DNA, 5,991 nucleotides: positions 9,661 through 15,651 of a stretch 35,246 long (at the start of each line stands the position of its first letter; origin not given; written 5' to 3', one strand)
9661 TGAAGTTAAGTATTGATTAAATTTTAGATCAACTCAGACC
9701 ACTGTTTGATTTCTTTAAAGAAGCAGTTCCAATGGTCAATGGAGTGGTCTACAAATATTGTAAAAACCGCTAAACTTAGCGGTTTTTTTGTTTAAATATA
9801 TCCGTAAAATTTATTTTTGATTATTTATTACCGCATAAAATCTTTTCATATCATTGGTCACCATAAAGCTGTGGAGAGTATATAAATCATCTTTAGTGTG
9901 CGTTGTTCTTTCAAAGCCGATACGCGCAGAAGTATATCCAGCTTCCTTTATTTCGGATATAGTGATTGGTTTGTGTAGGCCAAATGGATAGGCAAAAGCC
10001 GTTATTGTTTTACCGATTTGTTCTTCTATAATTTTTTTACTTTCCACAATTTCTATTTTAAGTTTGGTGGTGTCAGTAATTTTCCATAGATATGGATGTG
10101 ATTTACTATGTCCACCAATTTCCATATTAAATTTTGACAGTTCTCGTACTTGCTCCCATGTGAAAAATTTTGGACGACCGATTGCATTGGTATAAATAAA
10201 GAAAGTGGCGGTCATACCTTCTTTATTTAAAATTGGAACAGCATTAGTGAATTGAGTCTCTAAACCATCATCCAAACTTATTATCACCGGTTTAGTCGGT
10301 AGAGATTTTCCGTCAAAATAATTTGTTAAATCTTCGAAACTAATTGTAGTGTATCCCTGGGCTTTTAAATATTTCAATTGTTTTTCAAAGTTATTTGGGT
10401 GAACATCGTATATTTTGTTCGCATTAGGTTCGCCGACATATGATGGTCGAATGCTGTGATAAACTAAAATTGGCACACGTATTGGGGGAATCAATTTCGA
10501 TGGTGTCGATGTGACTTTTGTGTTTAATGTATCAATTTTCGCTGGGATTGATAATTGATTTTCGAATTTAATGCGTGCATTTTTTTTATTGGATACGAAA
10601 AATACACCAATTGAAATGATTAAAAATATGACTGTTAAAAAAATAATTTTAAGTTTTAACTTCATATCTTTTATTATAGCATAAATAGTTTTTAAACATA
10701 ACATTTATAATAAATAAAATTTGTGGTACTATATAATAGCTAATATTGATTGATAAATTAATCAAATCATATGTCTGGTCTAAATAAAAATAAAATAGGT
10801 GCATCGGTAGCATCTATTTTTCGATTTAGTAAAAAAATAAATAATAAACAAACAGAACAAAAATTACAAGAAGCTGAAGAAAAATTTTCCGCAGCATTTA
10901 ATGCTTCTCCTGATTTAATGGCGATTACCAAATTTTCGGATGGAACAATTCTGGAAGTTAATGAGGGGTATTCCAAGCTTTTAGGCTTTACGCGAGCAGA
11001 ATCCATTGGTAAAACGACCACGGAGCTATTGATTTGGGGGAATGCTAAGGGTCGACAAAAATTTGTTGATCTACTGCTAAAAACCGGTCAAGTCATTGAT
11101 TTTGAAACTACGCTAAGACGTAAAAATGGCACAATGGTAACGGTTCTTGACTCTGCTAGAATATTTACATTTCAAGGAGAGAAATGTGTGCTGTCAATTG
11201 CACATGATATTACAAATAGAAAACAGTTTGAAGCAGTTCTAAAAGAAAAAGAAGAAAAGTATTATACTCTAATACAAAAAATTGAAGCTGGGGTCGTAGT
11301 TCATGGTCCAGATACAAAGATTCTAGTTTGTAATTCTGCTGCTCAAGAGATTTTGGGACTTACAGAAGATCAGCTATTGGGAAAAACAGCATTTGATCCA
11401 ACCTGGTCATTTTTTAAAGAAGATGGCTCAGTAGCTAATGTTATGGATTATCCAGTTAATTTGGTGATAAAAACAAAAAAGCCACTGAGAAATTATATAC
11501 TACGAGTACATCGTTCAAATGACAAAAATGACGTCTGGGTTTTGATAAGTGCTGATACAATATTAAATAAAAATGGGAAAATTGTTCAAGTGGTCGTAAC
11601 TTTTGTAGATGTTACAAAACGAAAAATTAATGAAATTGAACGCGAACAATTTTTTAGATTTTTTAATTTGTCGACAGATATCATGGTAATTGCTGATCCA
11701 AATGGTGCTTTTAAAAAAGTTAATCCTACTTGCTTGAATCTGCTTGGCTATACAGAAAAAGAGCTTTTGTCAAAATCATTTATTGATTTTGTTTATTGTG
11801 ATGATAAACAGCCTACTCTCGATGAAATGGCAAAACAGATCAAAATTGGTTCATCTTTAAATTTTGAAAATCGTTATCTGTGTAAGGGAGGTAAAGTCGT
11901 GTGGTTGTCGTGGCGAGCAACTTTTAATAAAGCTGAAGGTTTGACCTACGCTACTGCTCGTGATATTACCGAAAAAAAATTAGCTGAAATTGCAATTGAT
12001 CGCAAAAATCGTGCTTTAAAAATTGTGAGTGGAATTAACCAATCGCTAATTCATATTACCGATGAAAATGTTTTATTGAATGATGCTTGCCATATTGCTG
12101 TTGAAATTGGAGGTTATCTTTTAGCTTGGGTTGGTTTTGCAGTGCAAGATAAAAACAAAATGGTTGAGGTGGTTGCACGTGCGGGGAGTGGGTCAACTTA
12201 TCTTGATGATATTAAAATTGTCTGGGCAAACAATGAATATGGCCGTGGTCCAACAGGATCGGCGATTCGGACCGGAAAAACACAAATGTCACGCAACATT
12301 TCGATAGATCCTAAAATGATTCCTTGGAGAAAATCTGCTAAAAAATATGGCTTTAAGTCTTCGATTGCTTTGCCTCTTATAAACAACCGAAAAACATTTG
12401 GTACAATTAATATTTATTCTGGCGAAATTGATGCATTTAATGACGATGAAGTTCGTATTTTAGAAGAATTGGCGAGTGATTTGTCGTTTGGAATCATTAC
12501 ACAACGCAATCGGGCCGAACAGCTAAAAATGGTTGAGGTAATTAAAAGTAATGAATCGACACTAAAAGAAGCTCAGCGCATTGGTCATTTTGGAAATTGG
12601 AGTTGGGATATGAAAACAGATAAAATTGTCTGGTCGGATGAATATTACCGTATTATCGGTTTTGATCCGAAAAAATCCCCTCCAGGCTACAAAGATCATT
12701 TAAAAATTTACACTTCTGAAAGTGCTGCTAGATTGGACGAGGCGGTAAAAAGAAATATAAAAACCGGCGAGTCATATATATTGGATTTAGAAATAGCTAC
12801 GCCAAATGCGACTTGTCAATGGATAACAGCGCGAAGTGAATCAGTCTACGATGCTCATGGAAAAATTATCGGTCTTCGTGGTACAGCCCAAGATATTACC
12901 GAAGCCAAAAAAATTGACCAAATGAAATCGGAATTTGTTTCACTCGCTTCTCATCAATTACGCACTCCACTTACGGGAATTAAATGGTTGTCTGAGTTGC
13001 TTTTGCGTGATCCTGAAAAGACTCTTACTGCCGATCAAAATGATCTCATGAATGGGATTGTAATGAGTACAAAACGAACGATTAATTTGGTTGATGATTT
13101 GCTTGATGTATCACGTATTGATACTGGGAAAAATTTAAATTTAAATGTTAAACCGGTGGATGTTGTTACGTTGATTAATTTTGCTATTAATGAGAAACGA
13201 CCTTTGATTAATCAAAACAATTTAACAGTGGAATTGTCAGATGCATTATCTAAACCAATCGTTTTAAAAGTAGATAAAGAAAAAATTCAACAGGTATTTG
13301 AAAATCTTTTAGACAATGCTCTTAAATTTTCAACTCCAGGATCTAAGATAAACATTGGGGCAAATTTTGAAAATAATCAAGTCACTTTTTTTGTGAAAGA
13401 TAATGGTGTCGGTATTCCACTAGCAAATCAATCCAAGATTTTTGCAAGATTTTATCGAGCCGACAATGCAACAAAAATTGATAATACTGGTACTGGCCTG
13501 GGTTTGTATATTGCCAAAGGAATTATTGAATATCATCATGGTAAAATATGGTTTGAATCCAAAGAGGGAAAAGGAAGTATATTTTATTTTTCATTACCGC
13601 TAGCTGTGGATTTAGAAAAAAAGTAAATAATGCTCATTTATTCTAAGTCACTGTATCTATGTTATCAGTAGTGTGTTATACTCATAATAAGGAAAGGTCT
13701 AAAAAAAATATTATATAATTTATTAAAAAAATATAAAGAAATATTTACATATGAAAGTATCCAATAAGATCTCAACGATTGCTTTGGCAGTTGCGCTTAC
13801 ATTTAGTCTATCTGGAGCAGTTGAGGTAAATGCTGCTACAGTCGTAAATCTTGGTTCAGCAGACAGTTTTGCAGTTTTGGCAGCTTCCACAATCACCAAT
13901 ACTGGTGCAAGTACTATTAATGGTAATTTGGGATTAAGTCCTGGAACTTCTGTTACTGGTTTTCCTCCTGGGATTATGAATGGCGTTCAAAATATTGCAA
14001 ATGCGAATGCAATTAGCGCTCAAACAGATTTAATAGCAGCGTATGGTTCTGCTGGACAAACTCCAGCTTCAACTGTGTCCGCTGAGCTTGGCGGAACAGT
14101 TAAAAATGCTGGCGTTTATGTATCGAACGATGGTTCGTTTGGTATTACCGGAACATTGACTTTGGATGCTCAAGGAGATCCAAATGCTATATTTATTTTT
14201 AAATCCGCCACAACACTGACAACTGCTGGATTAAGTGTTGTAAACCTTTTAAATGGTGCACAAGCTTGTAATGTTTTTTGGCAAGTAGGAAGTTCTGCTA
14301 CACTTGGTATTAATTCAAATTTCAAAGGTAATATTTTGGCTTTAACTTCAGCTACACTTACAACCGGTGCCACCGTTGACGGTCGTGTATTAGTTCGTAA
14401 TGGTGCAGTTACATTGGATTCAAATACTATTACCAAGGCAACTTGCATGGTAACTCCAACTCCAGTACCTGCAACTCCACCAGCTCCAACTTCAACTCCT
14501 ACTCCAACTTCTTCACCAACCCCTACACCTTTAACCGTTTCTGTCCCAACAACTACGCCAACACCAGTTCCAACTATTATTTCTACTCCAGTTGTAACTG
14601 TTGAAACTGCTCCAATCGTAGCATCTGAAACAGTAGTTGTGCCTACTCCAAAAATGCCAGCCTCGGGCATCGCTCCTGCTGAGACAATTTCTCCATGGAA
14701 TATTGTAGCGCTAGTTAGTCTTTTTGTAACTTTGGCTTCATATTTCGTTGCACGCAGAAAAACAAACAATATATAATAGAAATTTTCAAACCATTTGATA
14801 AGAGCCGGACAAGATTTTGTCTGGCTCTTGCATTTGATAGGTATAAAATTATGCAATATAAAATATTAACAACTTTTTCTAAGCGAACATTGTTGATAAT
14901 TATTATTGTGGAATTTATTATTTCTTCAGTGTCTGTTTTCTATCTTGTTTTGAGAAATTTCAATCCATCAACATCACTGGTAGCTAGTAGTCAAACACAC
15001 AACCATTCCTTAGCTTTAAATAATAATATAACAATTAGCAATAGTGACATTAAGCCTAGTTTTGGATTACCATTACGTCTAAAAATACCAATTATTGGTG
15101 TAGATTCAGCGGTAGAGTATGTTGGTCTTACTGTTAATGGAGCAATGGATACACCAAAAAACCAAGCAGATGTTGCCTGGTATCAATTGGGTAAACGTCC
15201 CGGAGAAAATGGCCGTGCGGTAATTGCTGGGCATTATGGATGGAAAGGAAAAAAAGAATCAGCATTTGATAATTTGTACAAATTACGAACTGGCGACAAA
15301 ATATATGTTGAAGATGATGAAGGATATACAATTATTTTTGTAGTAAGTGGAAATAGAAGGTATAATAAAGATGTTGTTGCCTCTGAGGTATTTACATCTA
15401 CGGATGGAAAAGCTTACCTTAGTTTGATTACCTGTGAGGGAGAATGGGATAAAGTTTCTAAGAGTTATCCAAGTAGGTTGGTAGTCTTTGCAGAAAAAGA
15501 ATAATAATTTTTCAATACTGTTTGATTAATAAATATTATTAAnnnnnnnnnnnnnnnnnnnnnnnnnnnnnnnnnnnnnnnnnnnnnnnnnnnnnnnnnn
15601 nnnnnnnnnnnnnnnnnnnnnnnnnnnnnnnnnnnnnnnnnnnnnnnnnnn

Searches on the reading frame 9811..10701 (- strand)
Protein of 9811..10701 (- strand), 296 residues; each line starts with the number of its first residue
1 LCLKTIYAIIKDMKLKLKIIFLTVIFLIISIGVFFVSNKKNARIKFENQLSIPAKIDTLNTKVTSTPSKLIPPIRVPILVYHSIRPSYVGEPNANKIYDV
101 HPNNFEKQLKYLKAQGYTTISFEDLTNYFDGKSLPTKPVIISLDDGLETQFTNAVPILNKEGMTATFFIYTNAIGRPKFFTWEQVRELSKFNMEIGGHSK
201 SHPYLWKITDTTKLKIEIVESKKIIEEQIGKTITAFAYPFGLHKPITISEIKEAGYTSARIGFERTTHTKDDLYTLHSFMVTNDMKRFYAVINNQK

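Call 56: search_protein_families(library=pfam, proteins=[window:9811-10701:-], max_evalue=0.00001)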
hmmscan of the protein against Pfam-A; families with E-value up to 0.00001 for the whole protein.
window:9811-10701:- (296 aa): 1 family
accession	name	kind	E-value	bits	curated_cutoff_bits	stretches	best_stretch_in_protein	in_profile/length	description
PF01522.26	Polysacc_deac_1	-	4.2e-24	85.3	23.1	1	133-258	3-123/124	Polysaccharide deacetylase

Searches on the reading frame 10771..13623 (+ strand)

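Call 56: search_protein_families(library=pfam, proteins=[window:10771-13623:+], max_evalue=0.00001)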
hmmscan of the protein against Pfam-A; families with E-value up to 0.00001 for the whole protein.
window:10771-13623:+ (951 aa): 10 families
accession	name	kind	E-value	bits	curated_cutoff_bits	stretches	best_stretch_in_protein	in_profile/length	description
PF13426.13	PAS_9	-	1.7e-39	134.7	27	3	49-148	3-102/103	PAS domain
PF08447.18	PAS_3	-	1.9e-36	124.7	25.6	2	316-386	3-75/89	PAS fold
PF08448.16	PAS_4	-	5.2e-32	110.8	23.1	2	172-285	5-109/110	PAS fold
PF02518.31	HATPase_c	-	2.2e-29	102.6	26.4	1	835-945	2-110/111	Histidine kinase-, DNA gyrase B-, and HSP90-like ATPase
PF00989.32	PAS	-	5.4e-29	100.9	22.6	2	38-147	2-113/113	PAS fold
PF13188.13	PAS_8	-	1.6e-18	66.3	21.8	0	37-84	1-47/65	PAS domain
PF13185.12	GAF_2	-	1.9e-18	67.4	28.6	1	430-575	2-135/136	GAF domain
PF00512.31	HisKA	-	2.1e-15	57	26.9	1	718-786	1-66/66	His Kinase A (phospho-acceptor) domain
PF01590.32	GAF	-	5e-10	40.5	22.4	1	485-572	41-130/133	GAF domain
PF24820.1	Diguanyl_cycl_sensor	-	1.1e-06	29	28.1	0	302-358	6-61/109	Diguanylate cyclase-like sensor domain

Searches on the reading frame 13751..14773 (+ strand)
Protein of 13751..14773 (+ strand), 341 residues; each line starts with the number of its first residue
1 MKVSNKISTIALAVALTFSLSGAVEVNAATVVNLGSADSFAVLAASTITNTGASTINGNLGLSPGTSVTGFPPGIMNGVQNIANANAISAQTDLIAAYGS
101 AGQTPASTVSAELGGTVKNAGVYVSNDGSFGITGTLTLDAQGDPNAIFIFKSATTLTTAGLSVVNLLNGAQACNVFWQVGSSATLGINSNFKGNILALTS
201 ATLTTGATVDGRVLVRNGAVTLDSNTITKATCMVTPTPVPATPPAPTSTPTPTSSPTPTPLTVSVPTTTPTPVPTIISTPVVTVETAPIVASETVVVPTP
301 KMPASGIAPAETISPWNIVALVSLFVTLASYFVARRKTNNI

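Call 56: search_protein_families(library=pfam, proteins=[window:13751-14773:+], max_evalue=0.00001)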
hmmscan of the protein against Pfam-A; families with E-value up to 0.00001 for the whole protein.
window:13751-14773:+ (341 aa): 1 family
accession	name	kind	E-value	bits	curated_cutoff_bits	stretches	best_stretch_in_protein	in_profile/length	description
PF11999.13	Ice_binding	-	8.6e-56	189.3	28.7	1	42-228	1-208/208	Ice-binding-like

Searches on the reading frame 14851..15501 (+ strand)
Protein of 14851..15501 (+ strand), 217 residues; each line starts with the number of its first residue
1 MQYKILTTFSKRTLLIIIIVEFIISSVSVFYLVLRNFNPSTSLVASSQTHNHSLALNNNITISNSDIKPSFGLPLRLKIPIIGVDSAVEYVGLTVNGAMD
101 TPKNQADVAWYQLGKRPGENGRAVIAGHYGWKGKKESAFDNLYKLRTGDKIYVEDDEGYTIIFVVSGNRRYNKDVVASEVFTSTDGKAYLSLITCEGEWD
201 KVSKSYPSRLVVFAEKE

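Call 56: search_protein_families(library=pfam, proteins=[window:14851-15501:+], max_evalue=0.00001)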
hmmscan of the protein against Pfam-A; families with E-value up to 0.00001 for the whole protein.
window:14851-15501:+ (217 aa): 1 family
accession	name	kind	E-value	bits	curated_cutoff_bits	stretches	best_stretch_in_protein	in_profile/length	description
PF04203.18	Sortase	-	4.2e-24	85.1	26.6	1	77-216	1-124/125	Sortase domain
